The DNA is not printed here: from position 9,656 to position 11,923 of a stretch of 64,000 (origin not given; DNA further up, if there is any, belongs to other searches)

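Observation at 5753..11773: Unclassifiable three-gene operon: two paralogous polytopic membrane proteins plus a GH13 enzyme, all with Q/P-rich N-termini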

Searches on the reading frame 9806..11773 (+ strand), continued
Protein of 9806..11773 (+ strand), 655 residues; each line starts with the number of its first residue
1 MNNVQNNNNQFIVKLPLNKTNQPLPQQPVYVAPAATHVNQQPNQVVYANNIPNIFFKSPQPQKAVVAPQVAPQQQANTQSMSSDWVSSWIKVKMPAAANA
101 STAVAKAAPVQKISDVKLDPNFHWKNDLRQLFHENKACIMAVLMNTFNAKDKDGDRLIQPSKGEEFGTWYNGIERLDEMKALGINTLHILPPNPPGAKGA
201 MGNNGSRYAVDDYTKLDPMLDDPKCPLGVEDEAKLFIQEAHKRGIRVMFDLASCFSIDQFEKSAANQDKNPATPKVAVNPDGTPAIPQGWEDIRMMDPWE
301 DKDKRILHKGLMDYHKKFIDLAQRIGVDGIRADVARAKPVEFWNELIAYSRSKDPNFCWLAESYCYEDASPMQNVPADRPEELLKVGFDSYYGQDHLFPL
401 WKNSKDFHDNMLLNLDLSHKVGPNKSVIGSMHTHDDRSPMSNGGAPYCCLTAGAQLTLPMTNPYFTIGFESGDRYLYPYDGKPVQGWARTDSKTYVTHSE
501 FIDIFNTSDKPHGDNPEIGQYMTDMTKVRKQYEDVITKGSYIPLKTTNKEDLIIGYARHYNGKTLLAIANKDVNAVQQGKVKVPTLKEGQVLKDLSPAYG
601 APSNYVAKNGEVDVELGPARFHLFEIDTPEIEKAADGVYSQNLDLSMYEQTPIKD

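Call 38: search_solved_structures(query=A1, max_evalue=0.00001, show_alignments=3)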
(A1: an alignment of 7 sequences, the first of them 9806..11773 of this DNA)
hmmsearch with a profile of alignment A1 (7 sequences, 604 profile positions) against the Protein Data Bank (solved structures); distinct sequences matched with E-value up to 0.00001: 26.
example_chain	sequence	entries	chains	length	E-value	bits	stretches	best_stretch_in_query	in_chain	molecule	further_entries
1gju_A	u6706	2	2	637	5.6e-21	77.6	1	96-211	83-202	MALTODEXTRIN GLYCOSYLTRANSFERASE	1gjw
4gkl_A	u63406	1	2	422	5.9e-19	71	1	123-296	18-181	Alpha-amylase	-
3dhu_A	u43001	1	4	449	7.5e-15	57.4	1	122-315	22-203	Alpha-amylase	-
3zss_A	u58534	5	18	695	8.3e-12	47.4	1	126-316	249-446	PUTATIVE GLUCANOHYDROLASE PEP1A | PUTATIVE GLUCANOHYDROLASE PEP1A GLGE ISOFORM 1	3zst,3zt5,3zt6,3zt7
4u2y_A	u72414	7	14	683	3.5e-11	45.3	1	126-316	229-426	Alpha-1,4-glucan:maltose-1-phosphate maltosyltransferase 1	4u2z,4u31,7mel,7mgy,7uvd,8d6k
5vsj_A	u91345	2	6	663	3.5e-11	45.3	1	126-316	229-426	Alpha-1,4-glucan:maltose-1-phosphate maltosyltransferase 1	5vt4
5cvs_A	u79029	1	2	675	7.3e-11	44.2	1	126-316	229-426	Alpha-1,4-glucan:maltose-1-phosphate maltosyltransferase 1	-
4cn4_A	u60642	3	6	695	8e-11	44.1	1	126-316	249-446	ALPHA-1,4-GLUCAN:MALTOSE-1-PHOSPHATE MALTOSYLTRANSFERASE 1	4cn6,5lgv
4cn1_A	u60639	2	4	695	1.1e-10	43.6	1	126-316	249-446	ALPHA-1,4-GLUCAN: MALTOSE-1-PHOSPHATE MALTOSYLTRANSFERASE 1 | Alpha-1,4-glucan:maltose-1-phosphate maltosyltransferase 1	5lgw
5zcc_A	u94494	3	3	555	3.7e-10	41.9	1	435-526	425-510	Alpha-glucosidase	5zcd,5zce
5zcb_A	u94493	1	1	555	3.7e-10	41.9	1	435-526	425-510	Alpha-glucosidase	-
8ids_A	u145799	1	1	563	4.4e-10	41.7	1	435-526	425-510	Alpha-glucosidase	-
8ibk_A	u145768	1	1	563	4.4e-10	41.7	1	435-526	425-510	Alpha-glucosidase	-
9j60_A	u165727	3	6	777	4.4e-09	38.4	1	81-212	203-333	Isoamylase 1, chloroplastic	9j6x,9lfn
5cgm_A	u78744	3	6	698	4.4e-09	38.3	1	125-316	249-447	Alpha-1,4-glucan:maltose-1-phosphate maltosyltransferase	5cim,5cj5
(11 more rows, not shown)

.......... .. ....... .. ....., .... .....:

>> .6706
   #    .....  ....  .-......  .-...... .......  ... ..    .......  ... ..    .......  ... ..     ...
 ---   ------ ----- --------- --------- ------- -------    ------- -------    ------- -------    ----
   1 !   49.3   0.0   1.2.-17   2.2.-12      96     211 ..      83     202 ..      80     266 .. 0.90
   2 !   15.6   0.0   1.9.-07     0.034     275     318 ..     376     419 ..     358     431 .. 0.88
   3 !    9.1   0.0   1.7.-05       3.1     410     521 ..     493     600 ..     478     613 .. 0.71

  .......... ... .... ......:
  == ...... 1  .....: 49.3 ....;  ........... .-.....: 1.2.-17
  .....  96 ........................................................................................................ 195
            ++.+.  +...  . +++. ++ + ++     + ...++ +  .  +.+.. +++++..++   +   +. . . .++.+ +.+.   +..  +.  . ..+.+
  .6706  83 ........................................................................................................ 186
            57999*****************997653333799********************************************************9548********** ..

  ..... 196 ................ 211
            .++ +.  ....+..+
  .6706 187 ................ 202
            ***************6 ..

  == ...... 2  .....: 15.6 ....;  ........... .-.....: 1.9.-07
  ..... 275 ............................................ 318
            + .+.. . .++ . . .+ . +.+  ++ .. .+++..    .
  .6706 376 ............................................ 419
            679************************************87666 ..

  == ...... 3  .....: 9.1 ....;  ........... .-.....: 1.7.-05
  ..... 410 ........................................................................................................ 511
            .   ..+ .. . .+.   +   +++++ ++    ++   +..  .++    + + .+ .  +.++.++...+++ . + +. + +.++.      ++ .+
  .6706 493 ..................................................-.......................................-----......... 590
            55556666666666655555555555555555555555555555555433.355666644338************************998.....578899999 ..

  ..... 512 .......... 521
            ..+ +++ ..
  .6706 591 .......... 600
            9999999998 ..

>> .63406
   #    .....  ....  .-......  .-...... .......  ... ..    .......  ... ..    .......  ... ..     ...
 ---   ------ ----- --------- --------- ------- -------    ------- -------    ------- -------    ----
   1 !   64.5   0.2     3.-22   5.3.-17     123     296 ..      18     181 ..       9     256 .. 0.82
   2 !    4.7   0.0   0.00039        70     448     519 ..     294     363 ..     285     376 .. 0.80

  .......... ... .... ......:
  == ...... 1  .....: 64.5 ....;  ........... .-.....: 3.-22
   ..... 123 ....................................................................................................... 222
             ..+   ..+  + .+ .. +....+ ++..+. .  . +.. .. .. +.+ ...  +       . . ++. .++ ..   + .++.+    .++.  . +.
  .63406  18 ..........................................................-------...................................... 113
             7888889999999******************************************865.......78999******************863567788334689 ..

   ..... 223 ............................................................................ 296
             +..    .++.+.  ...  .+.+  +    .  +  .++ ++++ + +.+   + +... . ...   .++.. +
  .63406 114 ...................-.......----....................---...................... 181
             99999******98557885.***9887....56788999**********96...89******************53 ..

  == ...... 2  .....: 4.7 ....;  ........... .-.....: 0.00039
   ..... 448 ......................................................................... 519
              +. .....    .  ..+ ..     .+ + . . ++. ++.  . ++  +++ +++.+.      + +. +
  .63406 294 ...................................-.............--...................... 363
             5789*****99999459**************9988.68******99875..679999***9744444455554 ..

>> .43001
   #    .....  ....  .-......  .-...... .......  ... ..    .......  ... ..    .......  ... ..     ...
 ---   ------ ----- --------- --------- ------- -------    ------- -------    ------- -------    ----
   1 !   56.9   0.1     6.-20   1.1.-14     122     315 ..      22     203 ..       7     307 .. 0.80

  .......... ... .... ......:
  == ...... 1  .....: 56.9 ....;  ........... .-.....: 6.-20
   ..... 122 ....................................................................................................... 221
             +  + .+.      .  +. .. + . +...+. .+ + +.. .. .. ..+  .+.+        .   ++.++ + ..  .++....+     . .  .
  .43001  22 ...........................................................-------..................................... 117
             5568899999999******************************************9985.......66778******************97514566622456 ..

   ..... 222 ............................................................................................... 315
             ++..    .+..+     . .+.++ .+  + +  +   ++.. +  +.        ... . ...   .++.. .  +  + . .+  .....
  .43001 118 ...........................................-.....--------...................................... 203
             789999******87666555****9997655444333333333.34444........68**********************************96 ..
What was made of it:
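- On GH13 (alpha-amylase family): 26 PDB GH13 chains match at E<=1e-5 (call 38).
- Closest known: GH13_48 maltogenic amylases. Same: They are the second and third best PDB hits (5.9e-19, 7.5e-15; call 38).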

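Call 66: search_solved_structures(query=A1, max_evalue=1e-10, show_alignments=5)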
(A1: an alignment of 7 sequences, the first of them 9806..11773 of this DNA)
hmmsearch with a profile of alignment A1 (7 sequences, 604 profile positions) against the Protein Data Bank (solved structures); distinct sequences matched with E-value up to 1e-10: 8.
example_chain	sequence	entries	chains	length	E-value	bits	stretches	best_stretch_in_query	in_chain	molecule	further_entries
1gju_A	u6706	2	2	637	5.6e-21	77.6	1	96-211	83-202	MALTODEXTRIN GLYCOSYLTRANSFERASE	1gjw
4gkl_A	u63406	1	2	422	5.9e-19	71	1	123-296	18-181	Alpha-amylase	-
3dhu_A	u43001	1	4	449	7.5e-15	57.4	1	122-315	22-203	Alpha-amylase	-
3zss_A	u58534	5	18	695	8.3e-12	47.4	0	126-316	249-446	PUTATIVE GLUCANOHYDROLASE PEP1A | PUTATIVE GLUCANOHYDROLASE PEP1A GLGE ISOFORM 1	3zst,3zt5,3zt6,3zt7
4u2y_A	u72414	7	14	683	3.5e-11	45.3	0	126-316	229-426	Alpha-1,4-glucan:maltose-1-phosphate maltosyltransferase 1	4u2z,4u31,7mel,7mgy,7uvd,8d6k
5vsj_A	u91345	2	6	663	3.5e-11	45.3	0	126-316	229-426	Alpha-1,4-glucan:maltose-1-phosphate maltosyltransferase 1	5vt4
5cvs_A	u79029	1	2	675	7.3e-11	44.2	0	126-316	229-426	Alpha-1,4-glucan:maltose-1-phosphate maltosyltransferase 1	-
4cn4_A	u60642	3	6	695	8e-11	44.1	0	126-316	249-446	ALPHA-1,4-GLUCAN:MALTOSE-1-PHOSPHATE MALTOSYLTRANSFERASE 1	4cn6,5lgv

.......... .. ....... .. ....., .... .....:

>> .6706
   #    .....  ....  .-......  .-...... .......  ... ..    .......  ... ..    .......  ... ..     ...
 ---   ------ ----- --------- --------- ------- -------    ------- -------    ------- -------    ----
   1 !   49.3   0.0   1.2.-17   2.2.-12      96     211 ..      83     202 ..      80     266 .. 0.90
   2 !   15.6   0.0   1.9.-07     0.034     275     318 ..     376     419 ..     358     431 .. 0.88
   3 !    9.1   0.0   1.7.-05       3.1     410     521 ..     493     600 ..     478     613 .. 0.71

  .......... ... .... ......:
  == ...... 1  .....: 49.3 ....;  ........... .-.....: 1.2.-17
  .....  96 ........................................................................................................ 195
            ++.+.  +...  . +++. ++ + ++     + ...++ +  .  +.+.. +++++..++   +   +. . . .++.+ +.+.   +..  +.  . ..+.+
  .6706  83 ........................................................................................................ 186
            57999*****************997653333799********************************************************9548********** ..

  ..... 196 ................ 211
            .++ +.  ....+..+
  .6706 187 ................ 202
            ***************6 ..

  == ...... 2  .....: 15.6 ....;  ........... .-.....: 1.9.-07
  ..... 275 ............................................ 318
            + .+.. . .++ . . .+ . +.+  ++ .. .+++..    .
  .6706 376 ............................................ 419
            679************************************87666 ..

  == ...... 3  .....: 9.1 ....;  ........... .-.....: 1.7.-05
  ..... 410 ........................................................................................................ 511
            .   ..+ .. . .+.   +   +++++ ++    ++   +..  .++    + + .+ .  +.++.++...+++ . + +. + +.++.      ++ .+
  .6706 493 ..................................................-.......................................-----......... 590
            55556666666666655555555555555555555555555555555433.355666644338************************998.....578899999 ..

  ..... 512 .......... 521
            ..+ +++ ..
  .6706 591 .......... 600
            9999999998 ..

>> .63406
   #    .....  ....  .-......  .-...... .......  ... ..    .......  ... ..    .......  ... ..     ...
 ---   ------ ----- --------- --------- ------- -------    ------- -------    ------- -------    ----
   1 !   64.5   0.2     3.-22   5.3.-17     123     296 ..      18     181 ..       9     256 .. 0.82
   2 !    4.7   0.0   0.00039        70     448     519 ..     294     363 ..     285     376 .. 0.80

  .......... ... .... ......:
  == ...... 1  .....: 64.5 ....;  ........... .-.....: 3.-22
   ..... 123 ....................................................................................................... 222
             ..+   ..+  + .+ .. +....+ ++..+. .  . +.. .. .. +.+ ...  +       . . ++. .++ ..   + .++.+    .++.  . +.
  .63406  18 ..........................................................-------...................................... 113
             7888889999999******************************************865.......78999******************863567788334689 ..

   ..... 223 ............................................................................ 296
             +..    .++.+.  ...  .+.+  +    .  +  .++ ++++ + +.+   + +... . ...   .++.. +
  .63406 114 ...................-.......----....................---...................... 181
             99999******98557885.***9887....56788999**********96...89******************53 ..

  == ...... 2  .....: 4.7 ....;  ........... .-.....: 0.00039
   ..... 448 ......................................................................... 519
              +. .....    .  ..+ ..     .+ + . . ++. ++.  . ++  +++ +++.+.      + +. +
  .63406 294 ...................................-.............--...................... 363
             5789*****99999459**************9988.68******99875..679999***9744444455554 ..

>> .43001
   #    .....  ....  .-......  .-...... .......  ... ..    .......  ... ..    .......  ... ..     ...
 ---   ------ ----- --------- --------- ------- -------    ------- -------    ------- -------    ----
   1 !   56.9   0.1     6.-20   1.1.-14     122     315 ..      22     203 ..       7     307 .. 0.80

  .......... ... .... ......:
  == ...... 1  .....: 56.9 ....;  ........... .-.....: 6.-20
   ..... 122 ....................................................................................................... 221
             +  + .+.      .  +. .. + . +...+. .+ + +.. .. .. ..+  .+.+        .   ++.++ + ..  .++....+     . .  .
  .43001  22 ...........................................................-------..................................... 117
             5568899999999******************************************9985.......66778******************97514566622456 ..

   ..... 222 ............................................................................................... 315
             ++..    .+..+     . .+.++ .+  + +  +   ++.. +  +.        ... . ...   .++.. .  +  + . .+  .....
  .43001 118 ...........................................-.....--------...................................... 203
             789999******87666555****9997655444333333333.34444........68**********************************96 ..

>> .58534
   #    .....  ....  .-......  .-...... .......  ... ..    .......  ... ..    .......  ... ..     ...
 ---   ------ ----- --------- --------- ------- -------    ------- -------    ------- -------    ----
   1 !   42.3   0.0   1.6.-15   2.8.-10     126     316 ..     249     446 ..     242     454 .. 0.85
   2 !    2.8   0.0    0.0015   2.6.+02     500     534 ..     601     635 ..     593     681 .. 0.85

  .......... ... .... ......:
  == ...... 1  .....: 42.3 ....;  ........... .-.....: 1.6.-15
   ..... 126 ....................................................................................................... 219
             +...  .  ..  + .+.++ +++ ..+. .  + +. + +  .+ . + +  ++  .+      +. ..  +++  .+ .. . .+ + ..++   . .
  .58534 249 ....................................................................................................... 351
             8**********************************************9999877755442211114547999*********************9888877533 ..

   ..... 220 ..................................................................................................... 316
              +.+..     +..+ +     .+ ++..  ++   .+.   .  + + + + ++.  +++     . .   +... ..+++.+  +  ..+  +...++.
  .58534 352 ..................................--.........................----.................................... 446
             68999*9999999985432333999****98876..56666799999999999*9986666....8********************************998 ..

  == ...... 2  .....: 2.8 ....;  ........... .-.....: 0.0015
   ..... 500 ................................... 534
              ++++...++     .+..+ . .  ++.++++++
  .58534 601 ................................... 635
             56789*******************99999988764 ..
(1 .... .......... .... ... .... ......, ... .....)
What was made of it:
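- On GlgE (GH13_3): Only about 190 residues align (E=8e-12; call 66).
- Closest known: Thermotoga maritima maltosyltransferase. Same: It is the best profile match to the g3 family (E=5.6e-21, three aligned stretches covering the barrel and C-domain; calls 38, 66).
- Closest known: GlgE maltosyltransferase. Same: Region I-III motifs are shared: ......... against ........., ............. against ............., and LAESYT against LAEAFT (call 66).
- Region I-III motifs resemble GlgE (calls 38, 66). g3 carries GlgE-like motifs (call 66).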

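Call 74: find_encoding_contigs(protein=P0205, flank=7000, max_places=1)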
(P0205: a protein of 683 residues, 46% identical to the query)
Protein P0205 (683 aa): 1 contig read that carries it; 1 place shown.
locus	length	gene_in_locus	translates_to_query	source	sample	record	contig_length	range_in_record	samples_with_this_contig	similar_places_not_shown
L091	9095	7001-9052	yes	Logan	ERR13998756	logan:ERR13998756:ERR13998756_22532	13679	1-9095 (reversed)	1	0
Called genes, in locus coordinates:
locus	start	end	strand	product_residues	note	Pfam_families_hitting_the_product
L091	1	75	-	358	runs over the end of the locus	-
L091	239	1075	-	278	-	PF22692:LlgE_F_G_D1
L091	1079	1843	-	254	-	-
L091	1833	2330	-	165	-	-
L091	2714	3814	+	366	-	-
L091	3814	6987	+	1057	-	-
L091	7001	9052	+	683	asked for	PF14871:GHL6 (weak), PF16657:Malt_amylase_C (faint)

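Call 75: find_encoding_contigs(protein=P0187, flank=7000, max_places=1)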
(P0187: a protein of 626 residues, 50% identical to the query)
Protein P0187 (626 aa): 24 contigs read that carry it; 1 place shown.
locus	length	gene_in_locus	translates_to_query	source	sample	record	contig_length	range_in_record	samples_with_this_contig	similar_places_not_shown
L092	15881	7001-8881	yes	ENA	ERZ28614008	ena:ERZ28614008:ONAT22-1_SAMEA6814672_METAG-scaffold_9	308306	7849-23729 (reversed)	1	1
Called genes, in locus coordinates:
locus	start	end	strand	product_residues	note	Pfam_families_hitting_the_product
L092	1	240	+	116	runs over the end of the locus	-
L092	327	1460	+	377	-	PF13487:HD_5, PF01966:HD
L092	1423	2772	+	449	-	PF01134:GIDA, PF01266:DAO (weak), PF03486:HI0933_like (faint), PF07992:Pyr_redox_2 (weak), PF13450:NAD_binding_8 (weak)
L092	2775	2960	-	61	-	-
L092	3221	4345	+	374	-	-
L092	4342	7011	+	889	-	-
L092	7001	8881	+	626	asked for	PF00128:Alpha-amylase (faint)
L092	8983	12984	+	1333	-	PF00128:Alpha-amylase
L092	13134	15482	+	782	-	PF00128:Alpha-amylase, PF02806:Alpha-amylase_C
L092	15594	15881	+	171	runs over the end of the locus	PF00578:AhpC-TSA, PF26981:Thioredoxin-like_PDI (weak), PF00085:Thioredoxin, PF13098:Thioredoxin_2, PF13848:Thioredoxin_6 (weak), PF13899:Thioredoxin_7, PF04756:OST3_OST6 (weak), PF13728:TraF, +2 more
